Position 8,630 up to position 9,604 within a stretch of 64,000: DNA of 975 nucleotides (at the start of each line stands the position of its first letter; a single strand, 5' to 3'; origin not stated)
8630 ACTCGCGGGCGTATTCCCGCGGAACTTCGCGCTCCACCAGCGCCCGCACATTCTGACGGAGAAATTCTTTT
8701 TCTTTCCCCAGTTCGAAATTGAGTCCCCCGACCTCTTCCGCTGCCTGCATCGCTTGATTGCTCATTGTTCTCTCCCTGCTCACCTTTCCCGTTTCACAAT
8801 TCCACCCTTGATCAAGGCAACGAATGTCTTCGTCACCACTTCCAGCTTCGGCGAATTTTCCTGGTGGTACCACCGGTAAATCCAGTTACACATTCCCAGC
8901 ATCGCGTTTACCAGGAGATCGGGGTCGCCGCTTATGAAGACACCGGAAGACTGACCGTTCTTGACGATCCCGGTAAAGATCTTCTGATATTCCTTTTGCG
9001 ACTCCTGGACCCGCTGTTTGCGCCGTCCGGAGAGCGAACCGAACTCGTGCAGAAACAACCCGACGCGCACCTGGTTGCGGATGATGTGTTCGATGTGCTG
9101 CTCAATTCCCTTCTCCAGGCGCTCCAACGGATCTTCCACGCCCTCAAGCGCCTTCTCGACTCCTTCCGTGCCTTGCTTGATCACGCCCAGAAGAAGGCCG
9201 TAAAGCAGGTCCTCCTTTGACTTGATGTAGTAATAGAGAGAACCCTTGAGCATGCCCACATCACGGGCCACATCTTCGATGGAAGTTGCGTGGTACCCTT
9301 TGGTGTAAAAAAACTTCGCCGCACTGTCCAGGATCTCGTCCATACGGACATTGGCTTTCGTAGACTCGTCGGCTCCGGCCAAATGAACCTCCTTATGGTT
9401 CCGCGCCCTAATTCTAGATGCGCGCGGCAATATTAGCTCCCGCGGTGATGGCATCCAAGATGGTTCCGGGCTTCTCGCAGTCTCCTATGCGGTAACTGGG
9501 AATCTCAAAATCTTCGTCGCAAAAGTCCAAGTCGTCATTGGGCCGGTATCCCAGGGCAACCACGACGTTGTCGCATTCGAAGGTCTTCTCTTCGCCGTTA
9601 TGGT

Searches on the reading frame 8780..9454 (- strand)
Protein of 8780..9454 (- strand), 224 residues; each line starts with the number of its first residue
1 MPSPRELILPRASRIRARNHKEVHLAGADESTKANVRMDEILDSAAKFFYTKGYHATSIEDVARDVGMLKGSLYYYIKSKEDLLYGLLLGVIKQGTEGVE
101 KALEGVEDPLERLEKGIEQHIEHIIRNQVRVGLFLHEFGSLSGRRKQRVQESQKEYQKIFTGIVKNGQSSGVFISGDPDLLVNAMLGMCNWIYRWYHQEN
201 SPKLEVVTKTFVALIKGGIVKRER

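Call 5: search_protein_families(library=pfam, proteins=[window:8780-9454:-])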
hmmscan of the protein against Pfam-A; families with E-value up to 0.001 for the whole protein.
window:8780-9454:- (224 aa): 2 families
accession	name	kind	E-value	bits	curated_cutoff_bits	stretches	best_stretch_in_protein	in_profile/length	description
PF17932.6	TetR_C_24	-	7.2e-27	94.3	26.4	1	107-217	2-112/114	Tetracyclin repressor-like, C-terminal domain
PF00440.29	TetR_N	-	1.5e-13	50.7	24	1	41-84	1-44/47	Bacterial regulatory proteins, tetR family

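Call 12: search_solved_structures(query=window:8780-9454:-, max_evalue=0.001, show_alignments=2)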
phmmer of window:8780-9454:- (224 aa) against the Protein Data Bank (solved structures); distinct sequences matched with E-value up to 0.001: 111 (the best 60 are shown).
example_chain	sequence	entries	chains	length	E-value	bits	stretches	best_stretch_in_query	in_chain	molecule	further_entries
3dcf_A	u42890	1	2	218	3.8e-30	108.3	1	32-218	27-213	transcriptional regulator of the TetR/AcrR family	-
3vpr_A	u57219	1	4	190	1.8e-26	96.3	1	38-219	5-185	Transcriptional regulator, TetR family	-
4w1u_A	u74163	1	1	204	1.3e-18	70.6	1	33-221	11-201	HTH-type transcriptional repressor KstR2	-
4w97_A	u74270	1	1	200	1.5e-18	70.4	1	33-221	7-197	HTH-type transcriptional repressor KstR2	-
5k7f_A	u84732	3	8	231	2.1e-18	69.9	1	37-200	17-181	Transcriptional regulator, TetR family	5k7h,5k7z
2ibd_A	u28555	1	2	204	6.5e-16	61.8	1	28-220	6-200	Possible transcriptional regulator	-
4mxm_A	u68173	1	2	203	5.9e-15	58.7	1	38-210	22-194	Transcriptional regulator I2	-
4mo7_A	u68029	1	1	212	6.4e-15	58.5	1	38-210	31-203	Transcriptional regulator I2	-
8suk_A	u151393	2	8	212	1.1e-12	51.3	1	34-219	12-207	DarR | TetR/AcrR family transcriptional regulator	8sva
8svd_A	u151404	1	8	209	2.1e-12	50.3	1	39-201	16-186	DarR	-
8sv6_A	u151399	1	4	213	2.3e-12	50.2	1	39-208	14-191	Fatty acid metabolism regulator protein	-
8sua_A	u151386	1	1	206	2.7e-12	50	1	39-201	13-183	DarR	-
8t5y_A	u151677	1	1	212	7.5e-12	48.5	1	34-219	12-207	DarR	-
1vi0_A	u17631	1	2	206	8.6e-12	48.3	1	39-222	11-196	transcriptional regulator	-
3whb_A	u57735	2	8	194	1.3e-11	47.7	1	39-219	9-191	Fatty acid metabolism regulator protein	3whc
4uds_A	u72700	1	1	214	3.6e-10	43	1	31-220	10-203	MBDR REGULATOR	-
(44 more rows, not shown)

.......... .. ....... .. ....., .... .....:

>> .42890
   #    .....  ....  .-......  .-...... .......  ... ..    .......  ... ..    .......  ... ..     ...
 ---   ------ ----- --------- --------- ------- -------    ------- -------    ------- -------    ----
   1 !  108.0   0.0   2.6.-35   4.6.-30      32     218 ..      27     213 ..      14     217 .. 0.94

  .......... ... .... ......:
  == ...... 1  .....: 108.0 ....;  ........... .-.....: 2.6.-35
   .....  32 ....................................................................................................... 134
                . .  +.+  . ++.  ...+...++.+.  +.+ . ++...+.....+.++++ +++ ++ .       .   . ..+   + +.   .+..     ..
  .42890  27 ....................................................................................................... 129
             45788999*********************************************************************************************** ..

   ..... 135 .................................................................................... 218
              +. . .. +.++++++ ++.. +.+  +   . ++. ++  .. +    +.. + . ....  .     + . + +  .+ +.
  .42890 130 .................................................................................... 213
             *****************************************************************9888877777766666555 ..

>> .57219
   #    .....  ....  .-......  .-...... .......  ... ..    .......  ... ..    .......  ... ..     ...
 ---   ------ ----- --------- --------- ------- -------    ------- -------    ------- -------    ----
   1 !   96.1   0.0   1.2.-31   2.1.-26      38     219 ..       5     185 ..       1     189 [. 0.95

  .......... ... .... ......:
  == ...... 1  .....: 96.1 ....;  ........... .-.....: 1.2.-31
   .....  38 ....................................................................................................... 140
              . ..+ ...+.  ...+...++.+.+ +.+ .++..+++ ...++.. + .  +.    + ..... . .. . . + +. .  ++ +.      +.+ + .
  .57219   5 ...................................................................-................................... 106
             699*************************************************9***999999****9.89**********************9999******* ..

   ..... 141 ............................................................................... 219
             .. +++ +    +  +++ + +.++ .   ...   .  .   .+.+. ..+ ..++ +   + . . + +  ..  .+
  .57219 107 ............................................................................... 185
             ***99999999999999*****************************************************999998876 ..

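Call 13: search_protein_families(library=ncbifam, proteins=[window:8780-9454:-])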
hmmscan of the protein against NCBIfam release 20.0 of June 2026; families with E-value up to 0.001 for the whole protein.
window:8780-9454:- (224 aa): 16 families
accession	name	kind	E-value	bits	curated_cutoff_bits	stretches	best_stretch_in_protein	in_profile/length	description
NF053878.1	FATransRegFadRBac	equivalog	8.8e-17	61.5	200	1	38-219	5-188/190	fatty acid metabolism transcriptional regulator FadR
NF050111.1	TransRegSACE7040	equivalog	1e-16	61.4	250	1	37-168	2-133/186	SACE_7040 family transcriptional regulator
NF041196.1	ScbR_bind_reg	equivalog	1.6e-11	44.8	150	1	39-128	9-98/191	ScbR family autoregulator-binding transcription factor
NF053731.1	TransRegFasRMycb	equivalog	6.4e-10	39.2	330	1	36-164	11-139/199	HTH-type transcriptional activator FasR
NF051852.1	efflux_TF_MtrR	exception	1.5e-09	38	280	1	38-131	12-106/205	multidrug efflux system transcriptional repressor MtrR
NF051457.1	acryl_TF_AcuR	equivalog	1.5e-09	37.5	247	1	38-172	19-158/204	acrylate utilization transcriptional regulator AcuR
NF037937.1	septum_RefZ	equivalog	1.1e-08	35.2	180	1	39-123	2-88/195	forespore capture DNA-binding protein RefZ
TIGR03384.1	betaine_BetI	equivalog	3.5e-08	33.4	201.3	1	35-131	7-103/189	choline-binding transcriptional repressor BetI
NF007949.0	PRK10668.1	equivalog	1.8e-07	30.8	271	1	34-85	9-60/216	multidrug efflux transporter transcriptional repressor AcrR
TIGR03613.1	RutR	equivalog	1.6e-06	28.1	368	1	36-119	8-90/202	pyrimidine utilization regulatory protein R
NF001978.0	PRK00767.1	equivalog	2.8e-06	27.2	118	1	34-126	7-100/197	transcriptional regulator BetI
NF011584.0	PRK15008.1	equivalog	5.2e-06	26.4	230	1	31-88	13-70/212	HTH-type transcriptional regulator RutR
TIGR03968.1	mycofact_TetR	equivalog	7.4e-06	25.7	224.9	1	38-86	11-59/190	mycofactocin system transcriptional regulator MftR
NF058643.1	TranRegCurRPseudo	equivalog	2.6e-05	24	300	1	39-101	10-72/193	TetR family transcriptional repressor CurR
NF000040.3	Tn10_TetC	equivalog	0.00025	21.3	425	1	39-85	16-62/197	tetracyline resistance-associated transcriptional repressor TetC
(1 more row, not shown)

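Call 14: find_homologous_proteins(query=window:8780-9382:-, max_evalue=1e-10)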
Query window:8780-9382:- (200 aa): 887 proteins with E <= 1e-10 among 1168 candidates; the best 120 are listed.
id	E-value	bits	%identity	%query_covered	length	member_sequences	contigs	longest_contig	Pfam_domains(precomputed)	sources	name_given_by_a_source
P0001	1.2e-112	392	89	100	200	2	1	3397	PF00440.30,PF17932.7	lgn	-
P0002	1.3e-112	392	90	100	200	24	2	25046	PF00440.30,PF17932.7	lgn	-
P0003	4.6e-112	390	89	100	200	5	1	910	PF00440.30,PF17932.7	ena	-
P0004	2.4e-111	388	89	99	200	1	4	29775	PF00440.30,PF17932.7,PF08359.17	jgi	jgi:AcrR family transcriptional regulator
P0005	1.7e-110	385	86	100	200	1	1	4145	PF00440.30,PF17932.7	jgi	jgi:TetR/AcrR family transcriptional regulator, cholesterol catabolism regulator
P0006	2.1e-110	385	88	100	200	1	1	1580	PF00440.30,PF17932.7,PF08359.17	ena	-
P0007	2.7e-107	375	86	100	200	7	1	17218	PF00440.30,PF17932.7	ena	-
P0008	1.1e-106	373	90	94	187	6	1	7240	PF00440.30,PF17932.7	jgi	jgi:AcrR family transcriptional regulator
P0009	3.9e-106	371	89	94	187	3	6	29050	PF00440.30,PF17932.7,PF08359.17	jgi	jgi:AcrR family transcriptional regulator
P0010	1.4e-101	356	82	100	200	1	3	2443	PF00440.30,PF17932.7,PF08359.17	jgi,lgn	jgi:TetR/AcrR family transcriptional regulator, cholesterol catabolism regulator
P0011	1.2e-100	353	81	100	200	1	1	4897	PF00440.30,PF17932.7,PF08359.17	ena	-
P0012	1.6e-100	352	80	100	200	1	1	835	PF00440.30,PF17932.7,PF08359.17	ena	-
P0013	5.0e-100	351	83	97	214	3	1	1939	PF00440.30,PF17932.7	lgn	-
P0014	8.1e-100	350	80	100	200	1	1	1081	PF00440.30,PF17932.7,PF17935.7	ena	-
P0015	1.7e-99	349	79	100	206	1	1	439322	PF00440.30,PF17932.7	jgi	jgi:AcrR family transcriptional regulator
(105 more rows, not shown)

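Call 15: find_encoding_contigs(protein=window:8780-9382:-, flank=10000, max_places=6)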
Protein window:8780-9382:- (200 aa): 24 contigs read that carry it; 6 places shown.
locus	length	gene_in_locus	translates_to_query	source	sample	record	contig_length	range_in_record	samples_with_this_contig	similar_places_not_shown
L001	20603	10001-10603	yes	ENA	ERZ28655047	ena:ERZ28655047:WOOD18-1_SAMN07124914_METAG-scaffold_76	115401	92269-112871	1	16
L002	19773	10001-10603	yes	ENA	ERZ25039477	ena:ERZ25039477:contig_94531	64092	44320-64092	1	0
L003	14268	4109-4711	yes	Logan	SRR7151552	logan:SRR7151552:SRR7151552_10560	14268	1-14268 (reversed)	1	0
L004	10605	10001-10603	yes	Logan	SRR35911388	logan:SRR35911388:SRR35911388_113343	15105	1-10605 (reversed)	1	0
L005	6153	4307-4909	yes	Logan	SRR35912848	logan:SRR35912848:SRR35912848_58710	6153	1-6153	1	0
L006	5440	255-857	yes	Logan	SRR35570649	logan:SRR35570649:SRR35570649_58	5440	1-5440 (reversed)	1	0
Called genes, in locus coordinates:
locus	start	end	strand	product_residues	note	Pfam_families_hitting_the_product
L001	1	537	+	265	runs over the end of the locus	PF00378:ECH_1, PF16113:ECH_2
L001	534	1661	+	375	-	PF22691:Thiolase_C_1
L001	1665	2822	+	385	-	PF00108:Thiolase_N, PF22691:Thiolase_C_1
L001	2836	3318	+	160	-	PF12172:zf-ChsH2, PF01796:OB_ChsH2_C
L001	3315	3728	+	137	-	PF12172:zf-ChsH2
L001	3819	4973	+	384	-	PF02771:Acyl-CoA_dh_N, PF02770:Acyl-CoA_dh_M, PF00441:Acyl-CoA_dh_1, PF08028:Acyl-CoA_dh_2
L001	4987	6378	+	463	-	PF00890:FAD_binding_2, PF01266:DAO (weak), PF01494:FAD_binding_3 (weak), PF01593:Amino_oxidase, PF01946:Thi4 (weak), PF03486:HI0933_like (weak), PF12831:FAD_oxidored, PF13450:NAD_binding_8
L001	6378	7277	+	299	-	PF01144:CoA_trans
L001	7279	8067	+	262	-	PF01144:CoA_trans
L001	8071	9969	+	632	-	PF00724:Oxidored_FMN, PF01262:AlaDh_PNT_C (faint), PF03486:HI0933_like (weak), PF07992:Pyr_redox_2, PF12831:FAD_oxidored (weak), PF13450:NAD_binding_8 (weak), PF13738:Pyr_redox_3, PF00070:Pyr_redox, +6 more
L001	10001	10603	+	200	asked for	PF00440:TetR_N, PF17932:TetR_C_24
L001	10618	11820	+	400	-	PF02771:Acyl-CoA_dh_N, PF02770:Acyl-CoA_dh_M, PF00441:Acyl-CoA_dh_1, PF08028:Acyl-CoA_dh_2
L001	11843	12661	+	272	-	PF00106:adh_short, PF08659:KR, PF13561:adh_short_C2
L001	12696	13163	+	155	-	PF00903:Glyoxalase, PF13468:Glyoxalase_3 (faint), PF13669:Glyoxalase_4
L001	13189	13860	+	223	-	PF01144:CoA_trans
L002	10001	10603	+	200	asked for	PF00440:TetR_N, PF17932:TetR_C_24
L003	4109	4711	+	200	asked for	PF00440:TetR_N, PF17932:TetR_C_24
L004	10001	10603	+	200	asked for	PF00440:TetR_N, PF17932:TetR_C_24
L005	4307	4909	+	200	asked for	PF00440:TetR_N, PF17932:TetR_C_24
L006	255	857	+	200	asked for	PF00440:TetR_N, PF17932:TetR_C_24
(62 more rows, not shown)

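Call 17: find_related_loci(query=A1, collection=genome_contigs, flank=10000)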
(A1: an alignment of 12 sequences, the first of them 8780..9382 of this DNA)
Query A1 (200 aa) in genome_contigs; peptide patterns used: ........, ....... (x = any residue, [..] = any of these).
552 stretches matched a pattern; 453 encode a relative of the query (tblastn E <= 1e-3); the best 80 are kept; 80 distinct loci.
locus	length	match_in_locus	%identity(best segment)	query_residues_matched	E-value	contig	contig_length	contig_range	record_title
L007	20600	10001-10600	92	1-200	2e-122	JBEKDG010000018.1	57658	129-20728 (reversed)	MAG: Terriglobales bacterium isolate SPRUCE 178 SPRUCE_178_18, whole genome shotgun sequence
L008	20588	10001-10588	89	4-199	2e-117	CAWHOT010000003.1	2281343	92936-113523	MAG: uncultured Acidobacteriaceae bacterium isolate MFD09222.bin.1.228 genome assembly, contig: contig_47238, whole geno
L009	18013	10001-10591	89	4-200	2e-117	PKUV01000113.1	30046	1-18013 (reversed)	MAG: Acidobacteriaceae bacterium isolate palsa_296 73.20120500_P39.11_contig_6914, whole genome shotgun sequence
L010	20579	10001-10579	83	8-200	9e-107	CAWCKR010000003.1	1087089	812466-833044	MAG: Terriglobia bacterium isolate MFD01872.bin.1.96 genome assembly, contig: contig_3794, whole genome shotgun sequence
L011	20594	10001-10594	72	1-198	7e-97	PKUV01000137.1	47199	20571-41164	MAG: Acidobacteriaceae bacterium isolate palsa_296 73.20120500_P39.11_contig_1257, whole genome shotgun sequence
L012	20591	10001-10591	89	4-200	1e-118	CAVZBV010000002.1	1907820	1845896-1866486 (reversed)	MAG: uncultured Acidobacteriaceae bacterium isolate MFD03044.bin.1.45 genome assembly, contig: contig_12182, whole genom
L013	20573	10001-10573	61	8-198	2e-78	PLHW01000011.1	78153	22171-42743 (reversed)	MAG: Acidobacteriaceae bacterium isolate bog_205 73.20110800_S1M.45_contig_328, whole genome shotgun sequence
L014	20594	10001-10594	59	3-198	5e-74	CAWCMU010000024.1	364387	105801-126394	MAG: uncultured Acidobacteriaceae bacterium isolate MFD05502.bin.1.220 genome assembly, contig: contig_30024, whole geno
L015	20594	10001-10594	59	3-198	5e-74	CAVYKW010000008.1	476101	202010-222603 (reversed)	MAG: uncultured Acidobacteriaceae bacterium isolate MFD05512.bin.1.150 genome assembly, contig: contig_5800, whole genom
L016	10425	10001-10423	82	8-148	3e-72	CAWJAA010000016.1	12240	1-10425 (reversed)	MAG: Terriglobia bacterium isolate MFD05942.bin.3.550 genome assembly, contig: contig_136833, whole genome shotgun seque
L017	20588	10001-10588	58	4-197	3e-71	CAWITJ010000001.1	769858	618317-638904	MAG: uncultured Acidobacteriaceae bacterium isolate MFD09671.bin.1.182 genome assembly, contig: contig_10459, whole geno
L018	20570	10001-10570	57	8-197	2e-69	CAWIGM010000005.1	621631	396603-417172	MAG: uncultured Acidobacteriaceae bacterium isolate MFD05502.bin.1.31 genome assembly, contig: contig_46361, whole genom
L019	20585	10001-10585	55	4-198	2e-69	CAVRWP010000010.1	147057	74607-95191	MAG: uncultured Acidobacteriaceae bacterium isolate MFD05512.bin.1.92 genome assembly, contig: contig_40020, whole genom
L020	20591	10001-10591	54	2-198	4e-69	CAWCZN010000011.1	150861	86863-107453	MAG: uncultured Acidobacteriaceae bacterium isolate MFD01689.bin.2.28 genome assembly, contig: contig_44018, whole genom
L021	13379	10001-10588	52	2-197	5e-67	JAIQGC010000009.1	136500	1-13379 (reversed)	MAG: Terriglobia bacterium isolate SRVP_33 SRVP18_hole-7m-from-trench_1_80cm_scaffold_222, whole genome shotgun sequence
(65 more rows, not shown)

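Call 55: search_solved_structures(query=window:8780-9382:-, max_evalue=1e-17, show_alignments=5)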
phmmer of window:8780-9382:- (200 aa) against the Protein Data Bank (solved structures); distinct sequences matched with E-value up to 1e-17: 5.
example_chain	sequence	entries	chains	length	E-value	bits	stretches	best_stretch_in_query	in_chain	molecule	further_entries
3dcf_A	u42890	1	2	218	3.7e-30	108.3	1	9-194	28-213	transcriptional regulator of the TetR/AcrR family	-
3vpr_A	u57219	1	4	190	1.4e-26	96.6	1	14-195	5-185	Transcriptional regulator, TetR family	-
4w1u_A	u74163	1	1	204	1e-18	70.9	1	9-197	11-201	HTH-type transcriptional repressor KstR2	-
4w97_A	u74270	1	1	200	1.2e-18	70.7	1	9-197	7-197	HTH-type transcriptional repressor KstR2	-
5k7f_A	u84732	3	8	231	1.8e-18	70.1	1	13-176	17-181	Transcriptional regulator, TetR family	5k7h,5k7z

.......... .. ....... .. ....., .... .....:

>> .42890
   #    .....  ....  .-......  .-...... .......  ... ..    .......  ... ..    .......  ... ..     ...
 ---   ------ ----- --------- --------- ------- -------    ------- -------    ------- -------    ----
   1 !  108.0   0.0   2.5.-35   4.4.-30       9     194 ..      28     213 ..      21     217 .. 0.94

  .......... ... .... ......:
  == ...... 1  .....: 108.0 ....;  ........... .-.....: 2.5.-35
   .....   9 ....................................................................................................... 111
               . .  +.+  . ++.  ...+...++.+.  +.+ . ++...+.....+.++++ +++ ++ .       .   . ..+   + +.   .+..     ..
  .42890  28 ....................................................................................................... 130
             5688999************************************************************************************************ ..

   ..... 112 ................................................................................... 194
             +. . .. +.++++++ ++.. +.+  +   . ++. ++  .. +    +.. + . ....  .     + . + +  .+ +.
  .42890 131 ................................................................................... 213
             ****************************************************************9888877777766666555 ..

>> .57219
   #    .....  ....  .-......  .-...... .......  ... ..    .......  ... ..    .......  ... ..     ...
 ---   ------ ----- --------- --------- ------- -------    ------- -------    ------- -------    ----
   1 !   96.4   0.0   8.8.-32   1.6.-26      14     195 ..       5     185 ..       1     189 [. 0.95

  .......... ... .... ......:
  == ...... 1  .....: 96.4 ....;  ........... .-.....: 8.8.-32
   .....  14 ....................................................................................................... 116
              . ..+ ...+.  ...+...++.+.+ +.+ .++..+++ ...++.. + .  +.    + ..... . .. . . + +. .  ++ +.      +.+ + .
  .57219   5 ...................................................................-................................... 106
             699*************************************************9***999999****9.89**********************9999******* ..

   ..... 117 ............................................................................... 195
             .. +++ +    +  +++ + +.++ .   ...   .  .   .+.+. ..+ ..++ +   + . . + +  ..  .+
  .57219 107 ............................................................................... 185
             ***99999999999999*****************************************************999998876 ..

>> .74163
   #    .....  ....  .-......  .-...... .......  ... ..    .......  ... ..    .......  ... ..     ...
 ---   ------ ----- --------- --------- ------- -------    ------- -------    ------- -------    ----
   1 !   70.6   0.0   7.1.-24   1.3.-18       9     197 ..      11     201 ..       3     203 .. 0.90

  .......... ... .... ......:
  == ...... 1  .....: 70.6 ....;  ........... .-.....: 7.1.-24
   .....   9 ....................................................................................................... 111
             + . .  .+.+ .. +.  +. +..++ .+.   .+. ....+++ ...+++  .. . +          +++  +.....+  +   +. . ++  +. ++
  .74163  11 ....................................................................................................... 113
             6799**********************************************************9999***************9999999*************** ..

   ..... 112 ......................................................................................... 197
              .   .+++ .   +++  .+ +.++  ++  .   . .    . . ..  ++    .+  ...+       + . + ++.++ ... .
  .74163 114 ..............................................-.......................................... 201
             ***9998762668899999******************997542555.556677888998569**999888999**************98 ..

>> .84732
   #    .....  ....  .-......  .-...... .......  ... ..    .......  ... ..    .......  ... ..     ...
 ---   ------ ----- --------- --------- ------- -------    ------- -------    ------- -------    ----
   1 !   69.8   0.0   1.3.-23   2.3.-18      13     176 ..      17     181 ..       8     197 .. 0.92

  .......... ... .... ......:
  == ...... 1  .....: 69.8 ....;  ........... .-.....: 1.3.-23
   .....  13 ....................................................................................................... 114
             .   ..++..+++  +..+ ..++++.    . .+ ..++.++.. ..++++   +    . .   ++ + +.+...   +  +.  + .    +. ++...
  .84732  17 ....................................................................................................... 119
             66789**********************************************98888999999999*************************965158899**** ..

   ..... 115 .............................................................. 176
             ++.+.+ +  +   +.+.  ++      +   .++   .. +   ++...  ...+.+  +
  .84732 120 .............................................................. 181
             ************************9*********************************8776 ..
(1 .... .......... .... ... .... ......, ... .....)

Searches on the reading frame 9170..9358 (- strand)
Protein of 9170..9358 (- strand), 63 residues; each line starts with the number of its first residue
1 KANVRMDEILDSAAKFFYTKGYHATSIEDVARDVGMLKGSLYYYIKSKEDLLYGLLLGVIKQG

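Call 40: search_solved_structures(query=window:9170-9358:-, max_evalue=0.01, show_alignments=0)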
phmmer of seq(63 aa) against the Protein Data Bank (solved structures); distinct sequences matched with E-value up to 0.01: 127 (the best 60 are shown).
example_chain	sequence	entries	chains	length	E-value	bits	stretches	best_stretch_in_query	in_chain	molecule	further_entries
3dcf_A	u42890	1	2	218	1.1e-11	47.7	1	3-60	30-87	transcriptional regulator of the TetR/AcrR family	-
3vpr_A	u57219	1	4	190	1.6e-11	47.2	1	6-60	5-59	Transcriptional regulator, TetR family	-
5e57_A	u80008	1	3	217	1.4e-09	41.1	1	6-61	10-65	Transcription regulator AmtR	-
2eh3_A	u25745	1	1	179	6.1e-09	39.1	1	7-55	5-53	Transcriptional regulator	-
3ppb_A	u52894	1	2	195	6.5e-09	39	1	5-60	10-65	putative tetR family transcription regulator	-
4w97_A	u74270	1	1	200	7e-09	38.9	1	2-59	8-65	HTH-type transcriptional repressor KstR2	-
4w1u_A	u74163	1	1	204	7.3e-09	38.9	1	2-59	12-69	HTH-type transcriptional repressor KstR2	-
9b7y_A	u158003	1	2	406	1e-08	38.4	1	5-52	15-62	Transcriptional repressor Mce3R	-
6srn_A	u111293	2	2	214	2e-08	37.5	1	8-53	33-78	TetR family transcriptional regulator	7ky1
2ibd_A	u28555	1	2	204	3.5e-08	36.7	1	5-59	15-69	Possible transcriptional regulator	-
3geu_A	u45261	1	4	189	3.5e-08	36.7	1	3-51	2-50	Intercellular adhesion protein R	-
8suk_A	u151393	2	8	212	4.4e-08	36.4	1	8-53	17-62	DarR | TetR/AcrR family transcriptional regulator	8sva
8sua_A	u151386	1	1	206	1.3e-07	35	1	8-53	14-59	DarR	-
8svd_A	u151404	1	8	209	1.3e-07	34.9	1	8-53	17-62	DarR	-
7eqe_A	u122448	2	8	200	2.1e-07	34.3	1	4-58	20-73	TetR/AcrR family transcriptional regulator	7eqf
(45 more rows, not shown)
